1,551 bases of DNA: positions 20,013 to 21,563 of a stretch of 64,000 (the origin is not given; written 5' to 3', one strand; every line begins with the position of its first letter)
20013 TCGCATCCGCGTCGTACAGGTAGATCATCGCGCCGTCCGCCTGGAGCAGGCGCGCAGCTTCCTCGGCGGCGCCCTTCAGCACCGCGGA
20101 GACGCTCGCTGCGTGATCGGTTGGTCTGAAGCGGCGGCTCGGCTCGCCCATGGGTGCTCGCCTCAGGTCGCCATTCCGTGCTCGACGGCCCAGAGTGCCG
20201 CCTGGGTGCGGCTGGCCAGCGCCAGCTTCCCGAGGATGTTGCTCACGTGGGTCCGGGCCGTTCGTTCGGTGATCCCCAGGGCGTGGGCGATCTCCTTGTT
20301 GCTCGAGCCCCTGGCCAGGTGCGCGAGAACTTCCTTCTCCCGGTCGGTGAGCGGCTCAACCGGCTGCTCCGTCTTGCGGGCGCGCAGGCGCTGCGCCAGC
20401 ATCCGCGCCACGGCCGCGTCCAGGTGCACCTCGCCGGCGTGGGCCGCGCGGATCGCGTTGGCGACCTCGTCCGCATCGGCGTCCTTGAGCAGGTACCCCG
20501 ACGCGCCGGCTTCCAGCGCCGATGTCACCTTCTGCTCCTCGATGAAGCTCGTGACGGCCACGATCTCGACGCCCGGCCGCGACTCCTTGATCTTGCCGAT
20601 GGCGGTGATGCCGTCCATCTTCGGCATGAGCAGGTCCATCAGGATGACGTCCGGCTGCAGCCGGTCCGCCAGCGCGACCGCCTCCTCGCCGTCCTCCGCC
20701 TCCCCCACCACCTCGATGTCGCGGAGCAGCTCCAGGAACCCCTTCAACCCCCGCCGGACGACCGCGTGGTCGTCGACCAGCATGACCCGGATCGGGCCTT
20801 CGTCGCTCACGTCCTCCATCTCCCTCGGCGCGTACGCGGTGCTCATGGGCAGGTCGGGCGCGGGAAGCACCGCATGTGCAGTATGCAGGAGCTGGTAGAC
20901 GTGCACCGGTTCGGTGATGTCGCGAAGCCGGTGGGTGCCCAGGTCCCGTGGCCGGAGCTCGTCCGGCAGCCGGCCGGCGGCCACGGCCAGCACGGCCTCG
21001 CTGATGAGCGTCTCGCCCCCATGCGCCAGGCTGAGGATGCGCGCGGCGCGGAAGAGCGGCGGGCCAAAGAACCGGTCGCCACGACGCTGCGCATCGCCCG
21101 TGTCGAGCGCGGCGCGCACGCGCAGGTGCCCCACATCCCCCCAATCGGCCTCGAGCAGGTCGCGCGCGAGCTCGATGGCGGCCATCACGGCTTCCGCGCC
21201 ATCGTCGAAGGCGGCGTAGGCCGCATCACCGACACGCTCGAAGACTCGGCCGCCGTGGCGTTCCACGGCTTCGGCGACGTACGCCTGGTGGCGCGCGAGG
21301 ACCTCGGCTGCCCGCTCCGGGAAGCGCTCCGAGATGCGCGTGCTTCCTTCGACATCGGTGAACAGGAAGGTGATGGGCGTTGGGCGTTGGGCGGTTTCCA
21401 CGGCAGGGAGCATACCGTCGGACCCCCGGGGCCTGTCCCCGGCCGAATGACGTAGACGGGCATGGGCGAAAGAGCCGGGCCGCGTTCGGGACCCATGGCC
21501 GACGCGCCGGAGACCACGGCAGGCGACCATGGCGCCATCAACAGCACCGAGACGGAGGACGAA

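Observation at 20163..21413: Response regulator carrying an N-terminal, probably catalytically degenerate adenylyl/guanylyl-cyclase domain (CHD-REC-HTH order)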

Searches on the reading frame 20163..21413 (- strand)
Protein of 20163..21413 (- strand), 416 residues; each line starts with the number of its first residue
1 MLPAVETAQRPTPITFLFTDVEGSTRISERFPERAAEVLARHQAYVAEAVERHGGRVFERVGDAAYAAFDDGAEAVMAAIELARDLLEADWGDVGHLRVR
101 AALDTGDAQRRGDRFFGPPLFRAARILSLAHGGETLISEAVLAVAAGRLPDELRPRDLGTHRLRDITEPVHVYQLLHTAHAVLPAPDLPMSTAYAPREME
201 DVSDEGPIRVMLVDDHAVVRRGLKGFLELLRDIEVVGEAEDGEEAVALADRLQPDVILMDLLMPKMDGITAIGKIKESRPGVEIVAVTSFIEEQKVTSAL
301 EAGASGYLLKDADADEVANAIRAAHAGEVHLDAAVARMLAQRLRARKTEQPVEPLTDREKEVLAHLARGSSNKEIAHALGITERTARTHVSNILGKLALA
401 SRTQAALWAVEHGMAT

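Call 3: search_protein_families(library=pfam, proteins=[window:20163-21413:-], max_evalue=0.01)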
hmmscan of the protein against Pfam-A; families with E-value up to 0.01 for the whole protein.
window:20163-21413:- (416 aa): 9 families
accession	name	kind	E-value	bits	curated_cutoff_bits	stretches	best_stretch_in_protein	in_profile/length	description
PF00072.30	Response_reg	-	1.2e-28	99.9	30.2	1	210-322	1-111/111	Response regulator receiver domain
PF00196.25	GerE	-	8e-19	67.5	23.5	1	354-409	2-57/57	Bacterial regulatory proteins, luxR family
PF00211.25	Guanylate_cyc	-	0.00012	22.1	21.9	1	8-93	3-91/183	Adenylate and Guanylate cyclase catalytic domain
PF08281.18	Sigma70_r4_2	-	0.00021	21.3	25.7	1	356-397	12-54/54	Sigma-70, region 4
PF13551.12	HTH_29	-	0.00095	19.7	28.1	1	360-390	2-33/64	Winged helix-turn helix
PF04545.22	Sigma70_r4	-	0.0031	17.4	24.1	1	355-397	5-48/50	Sigma-70, region 4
PF13518.12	HTH_28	-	0.005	17.3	25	0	361-391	4-34/52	Helix-turn-helix domain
PF13384.12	HTH_23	-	0.0055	16.9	24.6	0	361-387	9-35/50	Homeodomain-like domain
PF04967.18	HTH_10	-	0.0074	16.5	23.1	0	368-398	22-52/53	HTH DNA binding domain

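Call 4: search_protein_families(library=ncbifam, proteins=[window:20163-21413:-], max_evalue=0.01)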
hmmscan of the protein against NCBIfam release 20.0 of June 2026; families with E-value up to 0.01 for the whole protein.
window:20163-21413:- (416 aa): 112 families (the best 25 are shown)
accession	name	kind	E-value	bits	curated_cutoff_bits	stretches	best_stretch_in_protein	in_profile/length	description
NF007935.0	PRK10651.1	equivalog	4.9e-57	192.6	250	1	205-412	4-213/216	two-component system response regulator NarL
NF052445.1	RespRegMctR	equivalog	8.7e-52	175.5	300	1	207-414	1-204/205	two-component system response regulator MctR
NF047785.1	respo_reg_MadR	equivalog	1.3e-50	171.7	300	1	208-414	1-208/209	MadR family response regulator transcription factor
NF007708.0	PRK10403.1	equivalog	2.6e-46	157.8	343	1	204-408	3-207/215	nitrate/nitrite response regulator protein NarP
NF007018.1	PRK09483.1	equivalog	4.5e-40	137.6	280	1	208-415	2-209/217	UvrY/SirA/GacA family response regulator transcription factor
NF011896.0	PRK15369.1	equivalog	1e-37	129.8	242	1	208-410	4-205/211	two component system response regulator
NF001965.0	PRK00742.1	subfamily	1.3e-27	97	293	1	207-350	3-142/357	chemotaxis-specific protein-glutamate methyltransferase CheB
NF041367.1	CheY_Halo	equivalog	7.2e-26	90.8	200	1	210-322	1-111/114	chemotaxis protein CheY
NF007403.0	PRK09935.1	equivalog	9e-26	90.8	271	1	207-403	3-198/210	fimbria biosynthesis transcriptional regulator FimZ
NF007685.0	PRK10360.1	equivalog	1.3e-25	90.4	258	1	208-401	2-184/196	response regulator transcription factor UhpA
NF041830.1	RR_TF_ErdR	exception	5.2e-23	81.9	390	1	210-408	4-204/213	response regulator transcription factor ErdR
NF009206.0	PRK12555.1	subfamily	9e-23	80.8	342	1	208-355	1-147/340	chemotaxis-specific protein-glutamate methyltransferase CheB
NF007419.0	PRK09958.1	equivalog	2.2e-21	76.4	251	1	211-401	4-190/204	acid-sensing system DNA-binding response regulator EvgA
TIGR02875.1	spore_0_A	equivalog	1.7e-20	73.4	200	1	207-345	2-142/262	sporulation transcription factor Spo0A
NF007505.1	PRK10100.1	equivalog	2e-20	73.4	250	1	306-412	95-202/204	biofilm master transcriptional regulator CsgD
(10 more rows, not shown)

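Call 9: find_homologous_proteins(query=window:20166-21413:-, max_evalue=1e-30)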
Query window:20166-21413:- (416 aa): 5657 proteins with E <= 1e-30 among 8000 candidates; the best 120 are listed.
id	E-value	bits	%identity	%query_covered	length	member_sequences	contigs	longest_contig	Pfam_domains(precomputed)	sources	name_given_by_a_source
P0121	1.2e-240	816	92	100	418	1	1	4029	PF00196.26,PF00211.26,PF00072.31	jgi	jgi:DNA-binding NarL/FixJ family response regulator/class 3 adenylate cyclase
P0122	1.8e-233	793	89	100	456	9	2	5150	PF00196.26,PF00072.31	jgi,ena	-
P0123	8.6e-231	784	89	98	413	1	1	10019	PF00196.26,PF08281.19,PF00072.31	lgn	-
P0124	2.6e-209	713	91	88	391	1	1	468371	PF00211.26,PF00072.31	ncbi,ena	-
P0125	3.1e-209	713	83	97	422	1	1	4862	PF00196.26,PF00072.31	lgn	-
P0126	5.9e-209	712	82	99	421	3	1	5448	PF00196.26,PF00072.31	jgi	jgi:DNA-binding NarL/FixJ family response regulator/class 3 adenylate cyclase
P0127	1.2e-206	704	80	99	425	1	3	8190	PF00196.26,PF00072.31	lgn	-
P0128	3.5e-206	703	80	99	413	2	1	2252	PF00196.26,PF00072.31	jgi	jgi:DNA-binding NarL/FixJ family response regulator/class 3 adenylate cyclase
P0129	3.5e-206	703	80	99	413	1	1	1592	PF00196.26,PF00072.31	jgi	jgi:DNA-binding NarL/FixJ family response regulator/class 3 adenylate cyclase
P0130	1.1e-205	701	81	99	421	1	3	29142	PF00196.26,PF00072.31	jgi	jgi:DNA-binding NarL/FixJ family response regulator/class 3 adenylate cyclase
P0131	2.9e-205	700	80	99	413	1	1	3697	PF00196.26,PF00072.31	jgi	jgi:DNA-binding NarL/FixJ family response regulator/class 3 adenylate cyclase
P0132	1.4e-186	638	74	98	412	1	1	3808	PF00196.26,PF00072.31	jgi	jgi:DNA-binding NarL/FixJ family response regulator/class 3 adenylate cyclase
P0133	2.6e-184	631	83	86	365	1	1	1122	PF00196.26,PF00072.31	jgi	jgi:DNA-binding NarL/FixJ family response regulator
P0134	5.1e-184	630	74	97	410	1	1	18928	PF00196.26,PF00211.26,PF00072.31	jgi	-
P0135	5.1e-184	630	72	100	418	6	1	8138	PF00196.26,PF00072.31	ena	-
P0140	3.0e-164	565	68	98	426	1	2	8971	PF00196.26,PF00211.26,PF00072.31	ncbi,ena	-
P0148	2.5e-156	539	63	100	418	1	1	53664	PF00196.26,PF00072.31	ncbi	-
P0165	4.9e-153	528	64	97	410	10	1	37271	PF00196.26,PF00072.31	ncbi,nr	ncbi:MAG TPA: response regulator [Candidatus Limnocylindria bacterium]|nr:response regulator [Candid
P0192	9.2e-151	521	65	96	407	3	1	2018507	PF00196.26,PF00072.31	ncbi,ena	-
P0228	1.2e-149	517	63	97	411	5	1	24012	PF00196.26,PF00072.31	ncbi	ncbi:MAG TPA: response regulator [Candidatus Limnocylindria bacterium]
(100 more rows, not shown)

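Call 16: find_related_loci(query=window:20166-21413:-, collection=genome_contigs, flank=8000)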
Query window:20166-21413:- (416 aa) in genome_contigs; peptide patterns used: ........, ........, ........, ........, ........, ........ (x = any residue, [..] = any of these).
234 stretches matched a pattern; 117 encode a relative of the query (tblastn E <= 1e-3); the best 80 are kept; 80 distinct loci.
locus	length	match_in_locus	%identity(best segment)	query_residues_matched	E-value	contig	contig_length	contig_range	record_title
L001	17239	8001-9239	88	5-416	0e+0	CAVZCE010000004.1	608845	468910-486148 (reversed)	MAG: uncultured Chloroflexia bacterium isolate MFD01721.bin.1.54 genome assembly, contig: contig_22060, whole genome sho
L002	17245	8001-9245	90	3-416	0e+0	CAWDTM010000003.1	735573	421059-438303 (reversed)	MAG: uncultured Chloroflexia bacterium isolate MFD05442.bin.1.16 genome assembly, contig: contig_27988, whole genome sho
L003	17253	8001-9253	91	1-416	0e+0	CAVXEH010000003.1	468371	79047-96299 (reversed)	MAG: uncultured Chloroflexia bacterium isolate MFD02416.bin.1.132 genome assembly, contig: contig_27639, whole genome sh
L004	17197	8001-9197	65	14-414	2e-154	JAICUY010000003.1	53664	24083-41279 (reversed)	MAG: Steroidobacteraceae bacterium isolate HEB_FP_1_bin.9 k141_3223070_length_53664_cov_11.3172, whole genome shotgun se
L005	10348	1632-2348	74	177-414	2e-106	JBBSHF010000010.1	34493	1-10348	MAG: Candidatus Limnocylindria bacterium isolate LS2_sbin.60 LS2_sbin.60_K_370141_L_34493_cov_37.4728, whole genome shot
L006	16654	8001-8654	78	199-414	6e-104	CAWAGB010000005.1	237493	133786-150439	MAG: uncultured Chloroflexia bacterium isolate MFD02581.bin.1.187 genome assembly, contig: contig_51505, whole genome sh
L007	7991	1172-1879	73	188-414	1e-102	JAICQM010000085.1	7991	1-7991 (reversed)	MAG: Chloroflexota bacterium isolate TY_HY_2_bin.42 k141_3069070_length_7991_cov_27.7224, whole genome shotgun sequence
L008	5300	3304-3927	80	207-414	4e-102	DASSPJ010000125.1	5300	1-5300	MAG TPA_asm: Candidatus Limnocylindria bacterium isolate SMAG_U1275 k141_1124033, whole genome shotgun sequence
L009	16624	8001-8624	81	208-415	8e-102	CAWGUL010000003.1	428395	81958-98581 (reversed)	MAG: uncultured Chloroflexia bacterium isolate MFD08669.bin.2.74 genome assembly, contig: contig_16548, whole genome sho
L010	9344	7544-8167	81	208-415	3e-101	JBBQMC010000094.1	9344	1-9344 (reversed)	MAG: Candidatus Limnocylindria bacterium isolate Co_metawrap_446 Cmw_446_k141_17047187_length_9344_cov_8.0000, whole gen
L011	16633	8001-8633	79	204-414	8e-99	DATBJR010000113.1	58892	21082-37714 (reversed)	MAG TPA_asm: Candidatus Limnocylindria bacterium isolate SMAG_U3925 k141_2079409, whole genome shotgun sequence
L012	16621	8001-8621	80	208-414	2e-93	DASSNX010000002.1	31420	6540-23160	MAG TPA_asm: Candidatus Limnocylindria bacterium isolate SMAG_U1237 k141_1261034, whole genome shotgun sequence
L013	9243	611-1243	79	204-414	2e-93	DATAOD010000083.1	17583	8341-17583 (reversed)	MAG TPA_asm: Candidatus Limnocylindria bacterium isolate SMAG_U7036 k141_457554, whole genome shotgun sequence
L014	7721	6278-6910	79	204-414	4e-93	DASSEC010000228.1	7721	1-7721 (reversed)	MAG TPA_asm: Candidatus Limnocylindria bacterium isolate SMAG_U967 k141_250037, whole genome shotgun sequence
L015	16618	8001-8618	58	208-416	2e-69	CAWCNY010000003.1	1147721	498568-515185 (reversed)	MAG: uncultured Chloroflexia bacterium isolate MFD04944.bin.1.43 genome assembly, contig: contig_28112, whole genome sho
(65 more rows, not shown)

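Call 20: predict_structure(alignment_id=A1)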
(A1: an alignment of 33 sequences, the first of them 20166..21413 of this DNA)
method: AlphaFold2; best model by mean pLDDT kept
length: 416 residues; sequences in the alignment: 33
mean_pLDDT: 86.4   pTM: 0.50
mean pLDDT of the five models: 86.4, 85.3, 85.2, 84.4, 82.8
residues with pLDDT >= 90: 242; 70-90: 133; 50-70: 13; < 50: 28
segments of 3 or more residues with pLDDT < 50: 180-204
pLDDT, mean of each block of 10 residues (from residue 1): 63 96 91 94 98 98 97 97 94 92 97 93 96 95 92 90 90 83 35 33 69 95 90 94 95 95 94 92 91 87 91 90 84 75 66 86 88 87 88 86 83 74
secondary structure, 60 per line:
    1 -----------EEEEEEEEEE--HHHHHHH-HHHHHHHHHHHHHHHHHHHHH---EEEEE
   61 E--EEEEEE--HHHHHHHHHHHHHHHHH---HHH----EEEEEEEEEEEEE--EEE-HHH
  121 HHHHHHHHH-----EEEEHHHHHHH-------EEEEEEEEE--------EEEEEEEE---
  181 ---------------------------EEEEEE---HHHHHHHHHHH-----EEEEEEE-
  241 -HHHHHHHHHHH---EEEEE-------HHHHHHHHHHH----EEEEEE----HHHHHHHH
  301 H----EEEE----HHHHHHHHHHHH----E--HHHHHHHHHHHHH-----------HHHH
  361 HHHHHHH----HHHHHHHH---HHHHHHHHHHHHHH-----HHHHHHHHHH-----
elements in order: E12-21 H24-30 H32-52 E56-61 E64-69 H72-88 E99-111 E114-116 H118-129 E135-138 H139-145 E153-161 E170-177 E208-213 H217-227 E233-239 H242-252 E256-260 H268-278 E283-288 H293-301 E306-309 H314-325 H333-345 H357-367 H372-379 H383-396 H402-411

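Call 24: fold_search(model_id=the predicted structure, library=pdb)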
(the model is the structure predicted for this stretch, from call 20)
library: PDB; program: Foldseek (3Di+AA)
matches with E <= 10: 1939; with E <= 0.001: 731
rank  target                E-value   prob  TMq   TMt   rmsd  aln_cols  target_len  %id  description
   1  5hev_B                1.5e-19  1.00  0.32  0.61  18.0       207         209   49  Crystal Structure of the beryllofluoride-activated LiaR from Enterococcus faecium (released 2016-11-16)
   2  5hev_C                2.4e-19  1.00  0.32  0.61  20.0       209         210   48  Crystal Structure of the beryllofluoride-activated LiaR from Enterococcus faecium (released 2016-11-16)
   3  4gvp_A                2.6e-19  1.00  0.33  0.63  10.0       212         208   44  Crystal Structure of the Response Regulator Protein VraR from Staphylococcus aureus (released 2013-05-08)
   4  5hev_A                4.1e-19  1.00  0.32  0.62  18.0       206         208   49  Crystal Structure of the beryllofluoride-activated LiaR from Enterococcus faecium (released 2016-11-16)
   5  1a04_A                7.2e-19  1.00  0.43  0.80   3.2       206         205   40  THE STRUCTURE OF THE NITRATE/NITRITE RESPONSE REGULATOR PROTEIN NARL IN THE MONOCLINIC C2 CRYSTAL FORM (released 1998-03-18)
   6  1rnl                  6.4e-18  1.00  0.42  0.80   3.4       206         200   40  THE NITRATE/NITRITE RESPONSE REGULATOR PROTEIN NARL FROM NARL (released 1996-11-08)
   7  4yn8                  9.4e-16  1.00  0.28  0.56  18.9       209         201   39  Crystal Structure of Response Regulator ChrA in Heme-Sensing Two Component System (released 2015-08-19)
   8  5d0e_B                5.9e-15  1.00  0.37  0.90   2.1       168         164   31  Crystal Structure of an adenylyl cyclase Ma1120-Cat in complex with GTP and calcium from Mycobacterium avium (released 2016-08-10)
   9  4wp9_A                8.3e-15  1.00  0.37  0.91   2.0       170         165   31  Crystal structure of Adenylyl cyclase MA1120 from Mycobacterium Avium bound to 2'5'-DD-3'-ATP, Calcium and Magnesium i (released 2015-09-02)
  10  5d0e_A                1.0e-14  1.00  0.37  0.90   2.3       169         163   31  Crystal Structure of an adenylyl cyclase Ma1120-Cat in complex with GTP and calcium from Mycobacterium avium (released 2016-08-10)
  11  5d0h_A                2.1e-14  1.00  0.36  0.87   2.7       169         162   31  Crystal Structure of triple mutant (KDA to EGY) of an adenylyl cyclase Ma1120 from Mycobacterium avium in complex with (released 2016-08-10)
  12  4zmr_A                2.2e-14  1.00  0.30  0.57  15.6       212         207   30  Structural characterization of the full-length response regulator spr1814 in complex with a phosphate analogue reveals (released 2016-04-27)
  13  4wpa_B                3.5e-14  1.00  0.35  0.87   2.9       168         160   32  Crystal structure of Adenylyl cyclase Ma1120 from Mycobacterium Avium bound to Pyrophosphate and Calcium (released 2015-09-02)
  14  4wpa_A                3.7e-14  1.00  0.36  0.92   1.7       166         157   31  Crystal structure of Adenylyl cyclase Ma1120 from Mycobacterium Avium bound to Pyrophosphate and Calcium (released 2015-09-02)
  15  5d0g_A                3.7e-14  1.00  0.37  0.91   2.1       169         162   31  Crystal structure of triple mutant (KDA to EGY) of adenylyl cyclase Ma1120 from Mycobacterium avium in complex with GT (released 2016-08-10)
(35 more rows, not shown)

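Call 56: list_cluster_members(proteins=[window:20166-21413:-, P0124, P0165, P0192, P0148, P0140, P0228])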
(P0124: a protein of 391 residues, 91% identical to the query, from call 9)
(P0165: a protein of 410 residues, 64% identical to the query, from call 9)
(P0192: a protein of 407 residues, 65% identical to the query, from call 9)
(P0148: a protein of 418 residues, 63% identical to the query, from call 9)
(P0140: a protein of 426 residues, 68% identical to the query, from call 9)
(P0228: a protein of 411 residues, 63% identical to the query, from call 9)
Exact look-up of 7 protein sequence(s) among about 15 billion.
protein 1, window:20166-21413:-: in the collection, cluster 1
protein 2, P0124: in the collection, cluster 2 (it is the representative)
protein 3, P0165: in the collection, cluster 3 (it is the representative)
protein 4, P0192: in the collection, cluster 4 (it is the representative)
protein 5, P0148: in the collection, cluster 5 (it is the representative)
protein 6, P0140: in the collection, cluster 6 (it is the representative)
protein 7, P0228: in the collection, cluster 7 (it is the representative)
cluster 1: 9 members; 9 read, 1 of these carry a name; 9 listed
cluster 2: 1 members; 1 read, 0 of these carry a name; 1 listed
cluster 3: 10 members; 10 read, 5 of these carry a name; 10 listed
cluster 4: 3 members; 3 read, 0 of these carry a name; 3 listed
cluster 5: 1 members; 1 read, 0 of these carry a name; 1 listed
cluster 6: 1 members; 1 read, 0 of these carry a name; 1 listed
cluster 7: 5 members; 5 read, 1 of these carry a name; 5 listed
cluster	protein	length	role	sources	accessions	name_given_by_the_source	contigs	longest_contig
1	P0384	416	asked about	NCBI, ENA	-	-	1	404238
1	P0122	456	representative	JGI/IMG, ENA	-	-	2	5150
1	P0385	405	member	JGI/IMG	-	DNA-binding NarL/FixJ family response regulator/class 3 adenylate cyclase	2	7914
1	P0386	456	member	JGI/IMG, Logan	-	-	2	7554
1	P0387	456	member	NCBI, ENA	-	-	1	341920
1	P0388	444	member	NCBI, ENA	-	-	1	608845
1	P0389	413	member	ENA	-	-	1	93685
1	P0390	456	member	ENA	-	-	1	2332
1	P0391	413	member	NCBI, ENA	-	-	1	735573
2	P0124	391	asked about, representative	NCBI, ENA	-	-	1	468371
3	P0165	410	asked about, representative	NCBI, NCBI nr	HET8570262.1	MAG TPA: response regulator [Candidatus Limnocylindria bacterium] | response regulator [Candidatus Limnocylindria bacterium]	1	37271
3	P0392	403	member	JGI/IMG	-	DNA-binding NarL/FixJ family response regulator/class 3 adenylate cyclase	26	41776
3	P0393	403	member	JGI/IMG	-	DNA-binding NarL/FixJ family response regulator/class 3 adenylate cyclase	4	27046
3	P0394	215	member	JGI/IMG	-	DNA-binding NarL/FixJ family response regulator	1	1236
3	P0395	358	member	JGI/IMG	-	DNA-binding NarL/FixJ family response regulator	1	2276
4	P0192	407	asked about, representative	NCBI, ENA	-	-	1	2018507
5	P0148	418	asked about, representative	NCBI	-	-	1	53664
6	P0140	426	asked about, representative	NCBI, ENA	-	-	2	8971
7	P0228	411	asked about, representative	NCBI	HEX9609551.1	MAG TPA: response regulator [Candidatus Limnocylindria bacterium]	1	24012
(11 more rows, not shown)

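Call 64: search_protein_families(library=padloc, proteins=[window:20166-21413:-], max_evalue=0.01)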
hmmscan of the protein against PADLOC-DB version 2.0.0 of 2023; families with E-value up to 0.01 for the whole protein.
window:20166-21413:- (416 aa): 9 families
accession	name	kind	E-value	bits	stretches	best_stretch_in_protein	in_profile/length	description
PDLC01851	CARF3--CARF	-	3.4e-07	28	1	337-398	191-253/279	-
PDLC01855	CARF3--CARF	-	6.6e-07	27.3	1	341-396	204-259/288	-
PDLC00405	SduA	-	0.00013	19.6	1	204-270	3-67/323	DUF4263 domain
PDLC02367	PycC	-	0.00014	19.3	1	15-79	45-113/226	-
PDLC01268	CasR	-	0.003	15.5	1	351-393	120-161/179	"CAS-I,CAS-II,CAS-III,CAS-IV,CAS-V,CAS-VI; associated_signaling"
PDLC00766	PycC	-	0.0062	14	0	14-79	44-113/232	Pycsar cyclase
PDLC01865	CARF3--CARF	-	0.0063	14.1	0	352-392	144-184/215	-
PDLC01848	CARF3--CARF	-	0.0064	14.2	0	352-394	132-174/197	-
PDLC01434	CasR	-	0.0099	13.7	0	354-393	125-165/191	"CAS-I,CAS-II,CAS-III,CAS-IV,CAS-V,CAS-VI; associated_signaling"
